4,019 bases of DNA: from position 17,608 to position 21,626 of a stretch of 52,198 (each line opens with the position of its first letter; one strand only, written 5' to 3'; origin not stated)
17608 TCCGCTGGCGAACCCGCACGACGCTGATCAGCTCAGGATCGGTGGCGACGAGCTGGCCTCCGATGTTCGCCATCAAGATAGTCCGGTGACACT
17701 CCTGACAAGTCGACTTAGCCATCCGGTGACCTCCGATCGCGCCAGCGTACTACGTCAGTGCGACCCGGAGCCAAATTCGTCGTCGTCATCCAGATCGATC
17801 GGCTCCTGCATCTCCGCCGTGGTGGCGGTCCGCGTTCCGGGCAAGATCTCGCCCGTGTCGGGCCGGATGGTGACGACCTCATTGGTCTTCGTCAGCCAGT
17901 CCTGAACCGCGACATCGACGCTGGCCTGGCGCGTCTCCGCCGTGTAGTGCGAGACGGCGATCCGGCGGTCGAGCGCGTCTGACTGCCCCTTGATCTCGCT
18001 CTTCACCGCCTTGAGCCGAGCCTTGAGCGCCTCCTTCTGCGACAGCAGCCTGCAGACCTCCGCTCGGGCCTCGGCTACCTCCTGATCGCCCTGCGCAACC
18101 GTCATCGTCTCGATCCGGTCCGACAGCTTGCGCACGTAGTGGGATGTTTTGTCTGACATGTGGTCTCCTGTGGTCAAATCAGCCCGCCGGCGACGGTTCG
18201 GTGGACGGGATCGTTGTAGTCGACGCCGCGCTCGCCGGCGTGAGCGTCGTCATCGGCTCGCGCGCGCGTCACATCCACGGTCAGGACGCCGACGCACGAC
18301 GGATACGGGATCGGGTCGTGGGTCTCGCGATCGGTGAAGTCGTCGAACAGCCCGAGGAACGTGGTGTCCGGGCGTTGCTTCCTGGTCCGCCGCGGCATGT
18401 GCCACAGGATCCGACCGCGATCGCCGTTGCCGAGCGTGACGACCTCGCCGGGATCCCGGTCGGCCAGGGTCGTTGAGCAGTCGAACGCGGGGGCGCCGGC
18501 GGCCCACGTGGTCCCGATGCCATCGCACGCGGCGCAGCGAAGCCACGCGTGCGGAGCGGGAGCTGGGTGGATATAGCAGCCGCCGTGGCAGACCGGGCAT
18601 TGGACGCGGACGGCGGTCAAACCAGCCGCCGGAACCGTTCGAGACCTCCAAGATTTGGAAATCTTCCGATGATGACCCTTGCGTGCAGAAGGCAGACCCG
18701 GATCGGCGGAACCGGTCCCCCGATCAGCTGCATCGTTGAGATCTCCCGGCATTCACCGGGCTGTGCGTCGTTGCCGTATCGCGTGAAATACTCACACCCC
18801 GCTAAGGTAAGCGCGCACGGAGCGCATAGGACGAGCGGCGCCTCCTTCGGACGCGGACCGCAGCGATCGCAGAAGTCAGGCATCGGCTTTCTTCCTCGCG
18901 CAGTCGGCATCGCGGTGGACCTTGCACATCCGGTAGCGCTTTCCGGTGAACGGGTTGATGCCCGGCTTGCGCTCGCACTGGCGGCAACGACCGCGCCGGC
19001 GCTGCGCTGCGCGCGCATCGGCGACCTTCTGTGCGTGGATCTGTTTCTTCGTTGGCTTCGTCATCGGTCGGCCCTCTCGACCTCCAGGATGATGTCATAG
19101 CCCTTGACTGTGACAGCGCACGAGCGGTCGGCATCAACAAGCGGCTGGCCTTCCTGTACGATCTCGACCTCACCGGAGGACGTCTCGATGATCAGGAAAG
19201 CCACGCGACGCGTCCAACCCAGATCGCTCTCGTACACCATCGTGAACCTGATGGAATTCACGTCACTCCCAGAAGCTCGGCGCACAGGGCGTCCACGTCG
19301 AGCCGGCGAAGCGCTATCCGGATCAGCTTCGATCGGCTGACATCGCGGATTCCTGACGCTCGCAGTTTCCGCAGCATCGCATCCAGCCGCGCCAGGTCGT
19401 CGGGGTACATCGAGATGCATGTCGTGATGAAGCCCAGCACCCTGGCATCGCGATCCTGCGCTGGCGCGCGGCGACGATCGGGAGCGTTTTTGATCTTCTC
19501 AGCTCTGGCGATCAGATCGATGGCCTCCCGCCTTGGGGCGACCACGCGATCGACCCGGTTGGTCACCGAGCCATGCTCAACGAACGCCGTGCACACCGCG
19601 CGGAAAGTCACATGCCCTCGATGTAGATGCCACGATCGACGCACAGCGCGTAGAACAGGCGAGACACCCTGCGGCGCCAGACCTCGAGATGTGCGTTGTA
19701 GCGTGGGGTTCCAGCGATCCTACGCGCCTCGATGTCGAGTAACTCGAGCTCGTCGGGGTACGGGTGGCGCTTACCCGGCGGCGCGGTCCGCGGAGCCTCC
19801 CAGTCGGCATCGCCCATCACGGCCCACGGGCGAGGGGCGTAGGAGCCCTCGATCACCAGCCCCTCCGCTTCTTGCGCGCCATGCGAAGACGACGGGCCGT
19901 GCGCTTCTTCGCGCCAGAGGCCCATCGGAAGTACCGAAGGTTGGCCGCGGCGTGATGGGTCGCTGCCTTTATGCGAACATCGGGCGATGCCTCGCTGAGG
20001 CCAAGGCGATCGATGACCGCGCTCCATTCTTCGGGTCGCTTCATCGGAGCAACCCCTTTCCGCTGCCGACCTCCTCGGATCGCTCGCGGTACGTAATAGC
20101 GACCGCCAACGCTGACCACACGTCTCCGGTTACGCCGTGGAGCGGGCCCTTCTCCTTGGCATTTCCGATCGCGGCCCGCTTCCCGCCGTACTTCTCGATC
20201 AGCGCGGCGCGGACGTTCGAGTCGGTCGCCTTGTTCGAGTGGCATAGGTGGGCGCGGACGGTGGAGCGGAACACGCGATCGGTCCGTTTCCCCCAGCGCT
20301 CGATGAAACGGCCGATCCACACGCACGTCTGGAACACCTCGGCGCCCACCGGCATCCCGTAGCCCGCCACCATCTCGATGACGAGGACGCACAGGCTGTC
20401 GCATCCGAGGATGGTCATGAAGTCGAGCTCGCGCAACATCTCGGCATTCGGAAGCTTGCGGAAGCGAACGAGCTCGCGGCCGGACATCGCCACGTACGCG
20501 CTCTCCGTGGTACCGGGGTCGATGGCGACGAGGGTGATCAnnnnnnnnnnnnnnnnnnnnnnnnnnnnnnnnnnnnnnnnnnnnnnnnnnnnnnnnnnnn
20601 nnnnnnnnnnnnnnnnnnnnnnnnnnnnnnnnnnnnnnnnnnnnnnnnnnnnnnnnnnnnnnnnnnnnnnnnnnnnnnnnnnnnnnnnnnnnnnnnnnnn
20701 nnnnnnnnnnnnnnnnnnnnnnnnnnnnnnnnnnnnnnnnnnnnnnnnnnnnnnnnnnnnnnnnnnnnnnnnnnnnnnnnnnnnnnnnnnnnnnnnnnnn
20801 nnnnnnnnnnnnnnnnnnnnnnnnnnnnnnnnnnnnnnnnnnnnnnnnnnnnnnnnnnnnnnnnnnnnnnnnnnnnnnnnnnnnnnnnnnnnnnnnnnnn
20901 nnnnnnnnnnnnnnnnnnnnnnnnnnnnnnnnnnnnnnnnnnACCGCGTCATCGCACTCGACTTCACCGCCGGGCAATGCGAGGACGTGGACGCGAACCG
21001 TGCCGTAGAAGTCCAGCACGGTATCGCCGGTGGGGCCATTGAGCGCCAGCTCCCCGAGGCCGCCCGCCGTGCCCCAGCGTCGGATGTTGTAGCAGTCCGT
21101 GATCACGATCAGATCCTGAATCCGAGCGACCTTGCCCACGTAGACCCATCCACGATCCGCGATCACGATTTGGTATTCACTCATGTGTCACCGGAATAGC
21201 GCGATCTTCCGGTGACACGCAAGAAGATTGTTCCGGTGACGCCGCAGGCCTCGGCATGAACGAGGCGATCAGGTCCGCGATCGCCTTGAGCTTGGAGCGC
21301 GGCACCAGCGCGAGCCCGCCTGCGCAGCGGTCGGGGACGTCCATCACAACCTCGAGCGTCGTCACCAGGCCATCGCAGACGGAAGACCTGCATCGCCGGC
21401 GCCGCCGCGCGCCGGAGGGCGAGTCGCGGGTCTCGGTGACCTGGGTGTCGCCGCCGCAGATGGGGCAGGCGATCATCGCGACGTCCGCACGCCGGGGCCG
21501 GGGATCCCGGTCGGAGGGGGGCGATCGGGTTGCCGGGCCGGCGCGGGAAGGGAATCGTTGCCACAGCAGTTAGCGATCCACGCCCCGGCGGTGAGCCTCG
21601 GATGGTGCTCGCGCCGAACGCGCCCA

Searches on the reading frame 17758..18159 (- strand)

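Call 47: search_protein_families(library=pfam, proteins=[window:17758-18159:-], max_evalue=0.01)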
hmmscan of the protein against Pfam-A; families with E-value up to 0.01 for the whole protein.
window:17758-18159:- (134 aa): 1 family
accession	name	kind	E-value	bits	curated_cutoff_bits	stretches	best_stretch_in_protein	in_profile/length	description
PF09762.14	CCDC93_CC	-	0.0087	15.6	30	1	10-77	181-248/429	CCDC93 coiled-coil domain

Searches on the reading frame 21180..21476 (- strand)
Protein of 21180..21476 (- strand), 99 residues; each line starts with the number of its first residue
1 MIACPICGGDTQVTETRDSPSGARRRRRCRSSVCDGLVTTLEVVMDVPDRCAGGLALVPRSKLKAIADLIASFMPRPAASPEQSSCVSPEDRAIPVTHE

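Call 47: search_protein_families(library=pfam, proteins=[window:21180-21476:-], max_evalue=0.01)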
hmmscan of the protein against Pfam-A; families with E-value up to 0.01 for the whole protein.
window:21180-21476:- (99 aa): 1 family
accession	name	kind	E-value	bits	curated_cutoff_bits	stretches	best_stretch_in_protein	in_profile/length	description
PF22811.2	Zn_ribbon_NrdR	-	5.6e-07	29.8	27.2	1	3-42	2-42/42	Transcriptional repressor NrdR-like, N-terminal domain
